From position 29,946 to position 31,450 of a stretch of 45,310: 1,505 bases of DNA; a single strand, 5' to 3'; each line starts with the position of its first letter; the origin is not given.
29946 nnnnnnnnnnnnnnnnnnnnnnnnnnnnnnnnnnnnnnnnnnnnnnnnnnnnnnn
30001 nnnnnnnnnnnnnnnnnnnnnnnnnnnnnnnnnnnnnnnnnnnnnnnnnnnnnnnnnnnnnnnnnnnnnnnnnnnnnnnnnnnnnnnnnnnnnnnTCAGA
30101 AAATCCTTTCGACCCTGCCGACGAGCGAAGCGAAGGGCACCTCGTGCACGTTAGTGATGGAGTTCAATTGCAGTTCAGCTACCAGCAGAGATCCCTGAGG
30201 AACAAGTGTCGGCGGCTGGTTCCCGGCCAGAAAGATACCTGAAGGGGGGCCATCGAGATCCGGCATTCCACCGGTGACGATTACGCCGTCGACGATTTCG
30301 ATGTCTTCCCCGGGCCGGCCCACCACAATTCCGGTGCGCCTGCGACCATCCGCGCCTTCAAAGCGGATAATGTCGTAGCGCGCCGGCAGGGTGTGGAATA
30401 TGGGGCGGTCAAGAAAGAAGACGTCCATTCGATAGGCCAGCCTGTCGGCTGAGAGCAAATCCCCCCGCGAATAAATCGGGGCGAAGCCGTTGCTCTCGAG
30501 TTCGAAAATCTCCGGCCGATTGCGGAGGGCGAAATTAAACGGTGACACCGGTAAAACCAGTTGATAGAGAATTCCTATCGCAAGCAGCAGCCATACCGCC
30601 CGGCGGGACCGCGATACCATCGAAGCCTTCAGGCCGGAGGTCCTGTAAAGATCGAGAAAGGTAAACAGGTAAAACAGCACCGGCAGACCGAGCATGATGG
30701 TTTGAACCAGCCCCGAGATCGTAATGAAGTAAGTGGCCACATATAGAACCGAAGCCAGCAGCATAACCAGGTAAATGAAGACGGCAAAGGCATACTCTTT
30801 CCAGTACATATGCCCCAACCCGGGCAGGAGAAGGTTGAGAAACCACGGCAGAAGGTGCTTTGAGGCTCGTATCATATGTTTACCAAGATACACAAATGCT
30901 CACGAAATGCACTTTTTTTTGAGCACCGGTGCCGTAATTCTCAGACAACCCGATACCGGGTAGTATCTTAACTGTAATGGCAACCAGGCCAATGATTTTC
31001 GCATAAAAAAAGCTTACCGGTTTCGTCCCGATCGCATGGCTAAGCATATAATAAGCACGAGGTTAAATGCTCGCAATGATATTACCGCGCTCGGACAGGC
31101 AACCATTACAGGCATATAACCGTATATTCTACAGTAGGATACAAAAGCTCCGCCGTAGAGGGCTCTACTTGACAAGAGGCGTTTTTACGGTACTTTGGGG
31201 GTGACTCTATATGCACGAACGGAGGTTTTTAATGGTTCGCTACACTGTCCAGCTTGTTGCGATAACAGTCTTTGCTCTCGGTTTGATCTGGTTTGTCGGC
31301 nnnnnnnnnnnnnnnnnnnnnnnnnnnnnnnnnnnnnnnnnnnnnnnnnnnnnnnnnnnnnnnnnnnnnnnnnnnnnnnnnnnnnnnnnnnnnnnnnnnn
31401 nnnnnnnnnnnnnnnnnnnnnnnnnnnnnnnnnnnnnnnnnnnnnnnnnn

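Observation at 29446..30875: Signal peptidase I pseudo-enzyme with both catalytic residues replaced by Gly, coupled to a HAD phosphatase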

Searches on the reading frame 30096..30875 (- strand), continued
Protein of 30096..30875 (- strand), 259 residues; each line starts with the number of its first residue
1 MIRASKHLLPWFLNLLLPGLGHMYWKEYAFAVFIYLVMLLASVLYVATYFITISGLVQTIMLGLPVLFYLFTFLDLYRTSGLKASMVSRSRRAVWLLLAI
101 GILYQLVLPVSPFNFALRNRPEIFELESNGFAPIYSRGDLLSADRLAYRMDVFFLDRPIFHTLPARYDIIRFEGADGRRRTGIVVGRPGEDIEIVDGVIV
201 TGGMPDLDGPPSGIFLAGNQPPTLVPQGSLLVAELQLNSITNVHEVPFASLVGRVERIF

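Call 59: find_homologous_proteins(query=A2, max_evalue=1e-30)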
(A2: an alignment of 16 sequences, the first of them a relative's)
Query A2 (16 sequences) (292 aa, profile of the alignment): 7445 proteins with E <= 1e-30 among 8000 candidates; the best 120 are listed.
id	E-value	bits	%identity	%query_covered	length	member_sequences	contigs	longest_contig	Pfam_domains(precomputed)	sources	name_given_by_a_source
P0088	6.6e-98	345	34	93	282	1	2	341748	PF10502.15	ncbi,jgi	jgi:signal peptidase I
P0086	7.7e-95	335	100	100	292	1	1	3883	PF10502.15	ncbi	-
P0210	4.9e-92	326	33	98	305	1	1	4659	PF10502.15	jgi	jgi:signal peptidase I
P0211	1.6e-91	324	33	97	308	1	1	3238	PF10502.15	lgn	-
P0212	3.5e-91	323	33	97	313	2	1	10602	PF10502.15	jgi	-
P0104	3.5e-91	323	32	89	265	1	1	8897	PF00717.29,PF10502.15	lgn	-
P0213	3.5e-91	323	35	97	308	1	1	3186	PF10502.15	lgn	-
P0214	2.1e-90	321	34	97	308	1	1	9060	PF10502.15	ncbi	-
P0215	2.6e-90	320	40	87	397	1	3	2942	PF10502.15,PF18935.6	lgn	-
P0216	4.5e-90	320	32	97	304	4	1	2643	PF10502.15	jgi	jgi:signal peptidase I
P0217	7.4e-90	319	39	99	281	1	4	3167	PF10502.15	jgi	jgi:signal peptidase I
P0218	1.1e-89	318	34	97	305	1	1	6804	PF10502.15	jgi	jgi:signal peptidase I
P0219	1.4e-89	318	31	97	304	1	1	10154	PF10502.15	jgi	jgi:signal peptidase I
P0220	1.5e-89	318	30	97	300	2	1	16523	PF10502.15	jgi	-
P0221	2.1e-89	317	33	97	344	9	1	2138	PF10502.15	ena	-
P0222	2.5e-89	317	32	98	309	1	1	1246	PF10502.15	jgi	jgi:signal peptidase I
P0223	3.1e-89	317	33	98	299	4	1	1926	PF10502.15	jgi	jgi:signal peptidase I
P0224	4.2e-89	316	34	98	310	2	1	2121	PF10502.15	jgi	jgi:signal peptidase I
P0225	6.2e-89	316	32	97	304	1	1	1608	PF10502.15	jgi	jgi:signal peptidase I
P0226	1.1e-88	315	32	97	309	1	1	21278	PF10502.15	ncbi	-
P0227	1.4e-88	315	31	97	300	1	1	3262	PF10502.15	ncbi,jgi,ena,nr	ncbi:MAG TPA: signal peptidase I [Gemmataceae bacterium]|nr:signal peptidase I [Gemmataceae bacteriu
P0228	3.3e-88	314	32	98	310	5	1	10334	PF10502.15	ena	-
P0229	3.6e-88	313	32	98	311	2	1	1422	PF10502.15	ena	-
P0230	7.2e-88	312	33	98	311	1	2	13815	PF10502.15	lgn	-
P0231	7.2e-88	312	33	97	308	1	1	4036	PF10502.15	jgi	-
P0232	7.6e-88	312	30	97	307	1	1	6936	PF10502.15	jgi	jgi:signal peptidase I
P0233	8.0e-88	312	32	99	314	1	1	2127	PF10502.15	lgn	-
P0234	9.2e-88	312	32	97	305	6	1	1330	PF10502.15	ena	-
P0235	1.0e-87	312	38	98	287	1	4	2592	PF10502.15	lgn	-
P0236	1.1e-87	312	32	97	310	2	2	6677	PF10502.15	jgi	jgi:signal peptidase I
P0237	1.1e-87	312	33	97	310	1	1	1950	PF10502.15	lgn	-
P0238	1.2e-87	312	33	97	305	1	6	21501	PF10502.15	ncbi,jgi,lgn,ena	-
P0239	1.5e-87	311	32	98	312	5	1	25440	PF10502.15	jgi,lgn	jgi:signal peptidase I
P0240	1.8e-87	311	34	97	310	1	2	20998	PF10502.15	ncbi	-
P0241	1.9e-87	311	32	97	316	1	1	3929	PF10502.15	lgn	-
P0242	2.0e-87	311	31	97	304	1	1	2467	PF10502.15,PF05154.22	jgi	jgi:signal peptidase I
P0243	2.3e-87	311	34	97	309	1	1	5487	PF10502.15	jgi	jgi:signal peptidase I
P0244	2.4e-87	311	33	97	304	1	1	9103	PF10502.15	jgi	jgi:signal peptidase I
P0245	2.6e-87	311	32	97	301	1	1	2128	PF10502.15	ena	-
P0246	2.8e-87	311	31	98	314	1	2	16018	PF10502.15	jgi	jgi:signal peptidase I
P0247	3.9e-87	310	34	97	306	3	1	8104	PF10502.15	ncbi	ncbi:MAG: signal peptidase I [Desulfosarcinaceae bacterium]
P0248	4.0e-87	310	34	98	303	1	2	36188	PF10502.15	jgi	jgi:signal peptidase I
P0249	6.0e-87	309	33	92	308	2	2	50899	PF10502.15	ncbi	-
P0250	1.2e-86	308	33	97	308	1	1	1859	PF10502.15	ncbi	-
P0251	1.4e-86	308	30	98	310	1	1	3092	PF10502.15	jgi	jgi:signal peptidase I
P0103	1.6e-86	308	28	97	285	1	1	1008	PF10502.15,PF20382.4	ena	-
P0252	1.9e-86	308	31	98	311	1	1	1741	PF10502.15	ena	-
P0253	1.9e-86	308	38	92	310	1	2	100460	PF10502.15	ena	-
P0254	1.9e-86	308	33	97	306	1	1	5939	PF00717.29,PF10502.15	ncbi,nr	ncbi:MAG: signal peptidase I [Pirellulales bacterium]|nr:signal peptidase I [Pirellulales bacterium]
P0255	2.0e-86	308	33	97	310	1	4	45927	PF10502.15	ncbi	-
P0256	2.3e-86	307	39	97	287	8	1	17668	PF10502.15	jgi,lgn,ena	-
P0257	2.4e-86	307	34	98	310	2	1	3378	PF10502.15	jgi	jgi:signal peptidase I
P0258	2.6e-86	307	30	97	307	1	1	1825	PF10502.15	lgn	-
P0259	2.8e-86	307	31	99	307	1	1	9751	PF10502.15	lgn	-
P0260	3.7e-86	307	31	98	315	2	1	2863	PF10502.15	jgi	jgi:signal peptidase I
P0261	3.9e-86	307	33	98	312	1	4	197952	PF10502.15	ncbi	-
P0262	4.1e-86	307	34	97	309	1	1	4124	PF00717.29,PF10502.15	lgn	-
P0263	4.3e-86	307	31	98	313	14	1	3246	PF10502.15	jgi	jgi:signal peptidase I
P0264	5.9e-86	306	31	98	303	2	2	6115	PF10502.15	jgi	-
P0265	6.1e-86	306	40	98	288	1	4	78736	PF10502.15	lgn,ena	-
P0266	6.4e-86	306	31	100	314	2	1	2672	PF10502.15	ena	-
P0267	6.4e-86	306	30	97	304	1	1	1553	PF10502.15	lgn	-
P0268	6.8e-86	306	31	100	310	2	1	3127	PF10502.15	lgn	-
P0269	6.9e-86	306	39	97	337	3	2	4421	PF10502.15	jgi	-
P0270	8.4e-86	306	30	99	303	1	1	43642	PF10502.15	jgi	jgi:signal peptidase I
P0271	1.5e-85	305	38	97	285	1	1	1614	PF10502.15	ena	-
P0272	1.8e-85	305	33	97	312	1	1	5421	PF10502.15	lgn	-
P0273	1.9e-85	305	28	98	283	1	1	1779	PF10502.15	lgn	-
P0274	2.0e-85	304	36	99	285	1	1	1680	PF10502.15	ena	-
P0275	2.9e-85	304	30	99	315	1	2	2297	PF10502.15,PF20382.4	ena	-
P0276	3.1e-85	304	29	98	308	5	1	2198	PF10502.15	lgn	-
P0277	3.5e-85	304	32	100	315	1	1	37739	PF10502.15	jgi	-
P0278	3.5e-85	304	30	100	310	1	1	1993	PF10502.15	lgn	-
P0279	5.8e-85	303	39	98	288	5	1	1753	PF10502.15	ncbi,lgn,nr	ncbi:MAG: signal peptidase I [Desulfobulbaceae bacterium]|nr:signal peptidase I [Desulfobulbaceae ba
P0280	7.3e-85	303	33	96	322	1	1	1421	PF10502.15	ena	-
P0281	7.7e-85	303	33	97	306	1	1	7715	PF10502.15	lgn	-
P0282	9.8e-85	302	41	98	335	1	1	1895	PF10502.15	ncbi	-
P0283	1.0e-84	302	30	98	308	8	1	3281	PF10502.15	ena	-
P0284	1.0e-84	302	32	97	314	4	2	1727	PF10502.15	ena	-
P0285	1.4e-84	302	31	99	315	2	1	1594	PF10502.15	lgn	-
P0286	1.5e-84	302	31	98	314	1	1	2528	PF10502.15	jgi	jgi:signal peptidase I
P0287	2.2e-84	301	31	98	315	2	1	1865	PF10502.15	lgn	-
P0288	2.3e-84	301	40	98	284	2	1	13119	PF10502.15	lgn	-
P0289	3.1e-84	301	31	98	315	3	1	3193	PF10502.15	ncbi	-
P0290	3.7e-84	300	32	98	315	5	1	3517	PF10502.15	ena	-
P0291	4.5e-84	300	37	92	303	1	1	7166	PF10502.15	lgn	-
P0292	5.1e-84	300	29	98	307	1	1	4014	PF10502.15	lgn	-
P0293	6.0e-84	300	32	99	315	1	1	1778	PF10502.15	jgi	jgi:signal peptidase I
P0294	6.9e-84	299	32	99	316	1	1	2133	PF10502.15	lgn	-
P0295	8.2e-84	299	32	99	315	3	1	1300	PF10502.15,PF20382.4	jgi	jgi:signal peptidase I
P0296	8.8e-84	299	31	98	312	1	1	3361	PF10502.15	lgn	-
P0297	1.1e-83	299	32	99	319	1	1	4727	PF10502.15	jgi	jgi:signal peptidase I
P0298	1.4e-83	298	38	93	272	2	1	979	PF10502.15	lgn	-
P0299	1.4e-83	298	40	97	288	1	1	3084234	PF10502.15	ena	-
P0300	1.6e-83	298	30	98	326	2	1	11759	PF10502.15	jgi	jgi:signal peptidase I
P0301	1.7e-83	298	31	99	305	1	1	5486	PF10502.15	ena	-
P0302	1.7e-83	298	31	98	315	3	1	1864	PF10502.15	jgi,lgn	-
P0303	1.9e-83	298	33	98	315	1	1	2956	PF10502.15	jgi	-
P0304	1.9e-83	298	31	97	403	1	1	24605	PF10502.15,PF18935.6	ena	-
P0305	1.9e-83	298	31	99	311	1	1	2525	PF10502.15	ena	-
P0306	2.3e-83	298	32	96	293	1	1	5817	PF10502.15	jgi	jgi:signal peptidase I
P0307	3.3e-83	297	31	97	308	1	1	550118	PF10502.15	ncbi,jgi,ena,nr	ncbi:MAG: signal peptidase I [Proteobacteria bacterium]|nr:signal peptidase I [Pseudomonadota bacter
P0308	3.4e-83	297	31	98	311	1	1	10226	PF10502.15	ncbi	-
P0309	3.6e-83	297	34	92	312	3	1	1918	PF10502.15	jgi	jgi:signal peptidase I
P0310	3.6e-83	297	37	92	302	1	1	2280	PF10502.15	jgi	jgi:signal peptidase I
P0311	3.6e-83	297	30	98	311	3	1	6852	PF10502.15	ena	-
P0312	3.7e-83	297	38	97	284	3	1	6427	PF10502.15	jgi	jgi:signal peptidase I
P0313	4.1e-83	297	31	97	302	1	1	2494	PF10502.15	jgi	-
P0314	4.1e-83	297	32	100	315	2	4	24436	PF10502.15,PF20382.4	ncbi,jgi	ncbi:MAG: signal peptidase I [Planctomycetota bacterium]|jgi:signal peptidase I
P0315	4.2e-83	297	30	98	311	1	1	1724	PF10502.15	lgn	-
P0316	4.3e-83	297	38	97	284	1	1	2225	PF10502.15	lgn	-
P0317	4.7e-83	297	33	97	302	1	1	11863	PF10502.15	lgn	-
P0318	5.6e-83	296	30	98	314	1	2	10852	PF10502.15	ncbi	-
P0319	7.2e-83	296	36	98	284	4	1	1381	PF10502.15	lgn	-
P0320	7.3e-83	296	33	99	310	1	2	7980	PF10502.15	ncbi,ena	-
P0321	7.4e-83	296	31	99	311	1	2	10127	PF10502.15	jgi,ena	-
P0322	7.5e-83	296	59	98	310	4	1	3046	PF10502.15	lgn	-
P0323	8.9e-83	296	31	98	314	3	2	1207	PF10502.15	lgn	-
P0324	9.1e-83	296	36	99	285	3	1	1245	PF10502.15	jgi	jgi:signal peptidase I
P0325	9.2e-83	296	32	99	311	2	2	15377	PF10502.15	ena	-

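Call 68: find_encoding_contigs(protein=P0088, flank=5000, max_places=1)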
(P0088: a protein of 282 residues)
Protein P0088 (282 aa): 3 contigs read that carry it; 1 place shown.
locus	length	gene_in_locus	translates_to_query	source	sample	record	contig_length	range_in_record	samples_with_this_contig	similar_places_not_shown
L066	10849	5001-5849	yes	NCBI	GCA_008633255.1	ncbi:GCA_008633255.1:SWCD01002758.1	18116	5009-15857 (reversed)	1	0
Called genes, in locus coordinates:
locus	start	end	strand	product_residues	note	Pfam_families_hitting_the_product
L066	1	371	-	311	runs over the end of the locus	-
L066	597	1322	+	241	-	PF01048:PNP_UDP_1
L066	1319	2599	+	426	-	PF01979:Amidohydro_1, PF07969:Amidohydro_3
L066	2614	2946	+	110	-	-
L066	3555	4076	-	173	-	PF05685:Uma2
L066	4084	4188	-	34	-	-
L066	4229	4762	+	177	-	PF07638:Sigma70_ECF (faint), PF04542:Sigma70_r2, PF08281:Sigma70_r4_2, PF04545:Sigma70_r4, PF22233:PhyR_sigma-like (weak)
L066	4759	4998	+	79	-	-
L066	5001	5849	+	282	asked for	PF10502:Peptidase_S26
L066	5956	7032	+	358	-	PF01116:F_bP_aldolase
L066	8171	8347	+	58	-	PF05685:Uma2 (weak)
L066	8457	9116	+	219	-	-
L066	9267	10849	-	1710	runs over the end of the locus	PF05593:RHS_repeat (weak), PF25023:TEN_YD-shell (weak)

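Call 69: find_encoding_contigs(protein=P0299, flank=5000, max_places=1)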
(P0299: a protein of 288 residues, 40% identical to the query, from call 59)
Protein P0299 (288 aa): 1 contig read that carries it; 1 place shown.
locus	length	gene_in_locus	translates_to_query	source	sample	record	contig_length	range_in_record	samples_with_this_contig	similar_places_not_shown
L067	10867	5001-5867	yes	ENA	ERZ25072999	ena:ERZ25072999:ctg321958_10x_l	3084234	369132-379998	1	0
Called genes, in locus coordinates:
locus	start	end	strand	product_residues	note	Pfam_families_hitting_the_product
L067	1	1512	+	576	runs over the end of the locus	PF00239:Resolvase, PF07508:Recombinase, PF13408:Zn_ribbon_recom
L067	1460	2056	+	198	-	PF08388:GIIM (weak)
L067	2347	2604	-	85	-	PF07704:PSK_trans_fac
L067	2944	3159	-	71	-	-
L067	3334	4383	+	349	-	PF01548:DEDD_Tnp_IS110, PF02371:Transposase_20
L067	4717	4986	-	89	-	-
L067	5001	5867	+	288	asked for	PF10502:Peptidase_S26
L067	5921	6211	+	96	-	PF01810:LysE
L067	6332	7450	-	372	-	PF00296:Bac_luciferase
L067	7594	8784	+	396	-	PF04909:Amidohydro_2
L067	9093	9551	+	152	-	PF00903:Glyoxalase, PF13669:Glyoxalase_4 (weak)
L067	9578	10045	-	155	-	-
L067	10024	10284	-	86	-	PF02604:PhdYeFM_antitox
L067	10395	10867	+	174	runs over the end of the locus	PF07883:Cupin_2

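Call 70: find_encoding_contigs(protein=P0307, flank=5000, max_places=1)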
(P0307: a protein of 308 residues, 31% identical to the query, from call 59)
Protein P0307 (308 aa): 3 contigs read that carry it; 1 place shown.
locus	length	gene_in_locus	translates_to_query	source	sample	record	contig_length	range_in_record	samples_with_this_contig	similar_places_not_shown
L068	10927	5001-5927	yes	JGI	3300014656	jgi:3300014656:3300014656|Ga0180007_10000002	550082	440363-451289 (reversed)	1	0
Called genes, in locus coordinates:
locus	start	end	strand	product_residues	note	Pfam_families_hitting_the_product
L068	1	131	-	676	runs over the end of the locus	PF25788:Ig_Rha78A_N (faint)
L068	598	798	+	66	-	PF00313:CSD, PF08206:OB_RNB (faint)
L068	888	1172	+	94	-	PF00076:RRM_1, PF13893:RRM_5 (weak)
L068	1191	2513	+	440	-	PF00270:DEAD, PF04851:ResIII, PF00271:Helicase_C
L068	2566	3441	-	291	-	PF00892:EamA, PF03151:TPT (weak)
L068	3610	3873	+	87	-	PF13499:EF-hand_7 (faint), PF13202:EF-hand_5 (faint), PF00036:EF-hand_1 (faint), PF13405:EF-hand_6 (faint)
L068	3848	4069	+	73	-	-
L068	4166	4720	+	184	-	PF04542:Sigma70_r2, PF08281:Sigma70_r4_2, PF04545:Sigma70_r4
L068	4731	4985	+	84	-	-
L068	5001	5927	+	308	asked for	PF10502:Peptidase_S26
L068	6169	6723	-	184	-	-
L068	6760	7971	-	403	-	PF12704:MacB_PCD, PF02687:FtsX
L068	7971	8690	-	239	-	PF00005:ABC_tran, PF13304:AAA_21 (weak)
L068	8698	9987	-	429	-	PF25917:BSH_RND, PF25973:BSH_CzcB, PF25954:Beta-barrel_RND_2 (weak), PF25990:Beta-barrel_YknX (weak)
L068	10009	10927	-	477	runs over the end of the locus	PF02321:OEP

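Call 71: find_encoding_contigs(protein=P0261, flank=3000, max_places=1)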
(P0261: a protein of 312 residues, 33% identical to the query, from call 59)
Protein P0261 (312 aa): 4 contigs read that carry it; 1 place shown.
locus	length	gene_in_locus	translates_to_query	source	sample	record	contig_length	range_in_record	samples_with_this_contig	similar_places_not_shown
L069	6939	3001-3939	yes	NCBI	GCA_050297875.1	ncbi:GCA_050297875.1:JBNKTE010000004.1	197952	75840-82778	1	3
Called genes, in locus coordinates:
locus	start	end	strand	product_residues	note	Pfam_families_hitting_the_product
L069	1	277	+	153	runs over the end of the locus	PF00692:dUTPase, PF22769:DCD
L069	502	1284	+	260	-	PF00753:Lactamase_B, PF23023:Anti-Pycsar_Apyc1 (weak), PF12706:Lactamase_B_2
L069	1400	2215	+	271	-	-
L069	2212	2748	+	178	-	PF07638:Sigma70_ECF (weak), PF04542:Sigma70_r2, PF04545:Sigma70_r4 (weak), PF08281:Sigma70_r4_2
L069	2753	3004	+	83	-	-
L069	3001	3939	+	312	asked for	PF10502:Peptidase_S26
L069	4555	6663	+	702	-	PF00041:fn3 (weak)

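Call 72: find_encoding_contigs(protein=P0253, flank=3000, max_places=1)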
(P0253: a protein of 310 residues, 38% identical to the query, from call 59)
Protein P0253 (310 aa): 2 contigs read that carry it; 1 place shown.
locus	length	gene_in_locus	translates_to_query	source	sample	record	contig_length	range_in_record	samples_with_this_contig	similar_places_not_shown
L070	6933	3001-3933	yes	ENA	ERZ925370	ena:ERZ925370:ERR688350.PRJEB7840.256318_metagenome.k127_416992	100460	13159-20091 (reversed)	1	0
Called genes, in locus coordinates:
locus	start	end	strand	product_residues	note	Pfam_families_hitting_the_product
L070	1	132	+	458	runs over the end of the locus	PF13191:AAA_16, PF13401:AAA_22, PF05036:SPOR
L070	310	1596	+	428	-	PF07690:MFS_1, PF13347:MFS_2, PF07690:MFS_1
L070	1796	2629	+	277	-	-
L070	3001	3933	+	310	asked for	PF10502:Peptidase_S26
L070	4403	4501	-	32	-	-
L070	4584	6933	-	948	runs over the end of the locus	PF00675:Peptidase_M16, PF05193:Peptidase_M16_C, PF00675:Peptidase_M16, PF05193:Peptidase_M16_C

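Call 73: find_encoding_contigs(protein=P0265, flank=3000, max_places=1)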
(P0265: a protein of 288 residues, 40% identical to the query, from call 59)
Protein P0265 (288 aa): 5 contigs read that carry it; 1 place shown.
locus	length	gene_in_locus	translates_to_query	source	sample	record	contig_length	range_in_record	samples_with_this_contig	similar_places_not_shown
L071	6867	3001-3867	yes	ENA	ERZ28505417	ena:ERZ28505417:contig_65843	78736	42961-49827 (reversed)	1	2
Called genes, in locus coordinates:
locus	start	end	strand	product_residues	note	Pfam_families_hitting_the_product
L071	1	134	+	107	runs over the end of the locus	PF13557:Phenol_MetA_deg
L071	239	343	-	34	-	-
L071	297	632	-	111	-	PF01797:Y1_Tnp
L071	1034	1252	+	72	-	-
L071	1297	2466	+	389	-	PF00202:Aminotran_3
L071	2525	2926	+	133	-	-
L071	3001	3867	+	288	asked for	PF10502:Peptidase_S26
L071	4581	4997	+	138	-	PF08299:Bac_DnaA_C (weak)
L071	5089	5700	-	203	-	PF01810:LysE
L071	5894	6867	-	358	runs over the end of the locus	PF12697:Abhydrolase_6, PF00561:Abhydrolase_1, PF12146:Hydrolase_4, PF12695:Abhydrolase_5 (faint), PF00196:GerE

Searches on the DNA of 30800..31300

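Call 52: search_rna_families(source=window, start=30800, end=31300, threshold=evalue, max_evalue=10)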
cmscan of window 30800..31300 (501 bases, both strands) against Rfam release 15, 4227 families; matches with E-value up to 10: 1.
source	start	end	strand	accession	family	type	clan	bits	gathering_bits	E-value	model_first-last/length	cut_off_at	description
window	31001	31066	+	RF02068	STnc480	Gene; sRNA;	-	20.4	72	2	1-72/72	no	Enterobacterial sRNA STnc480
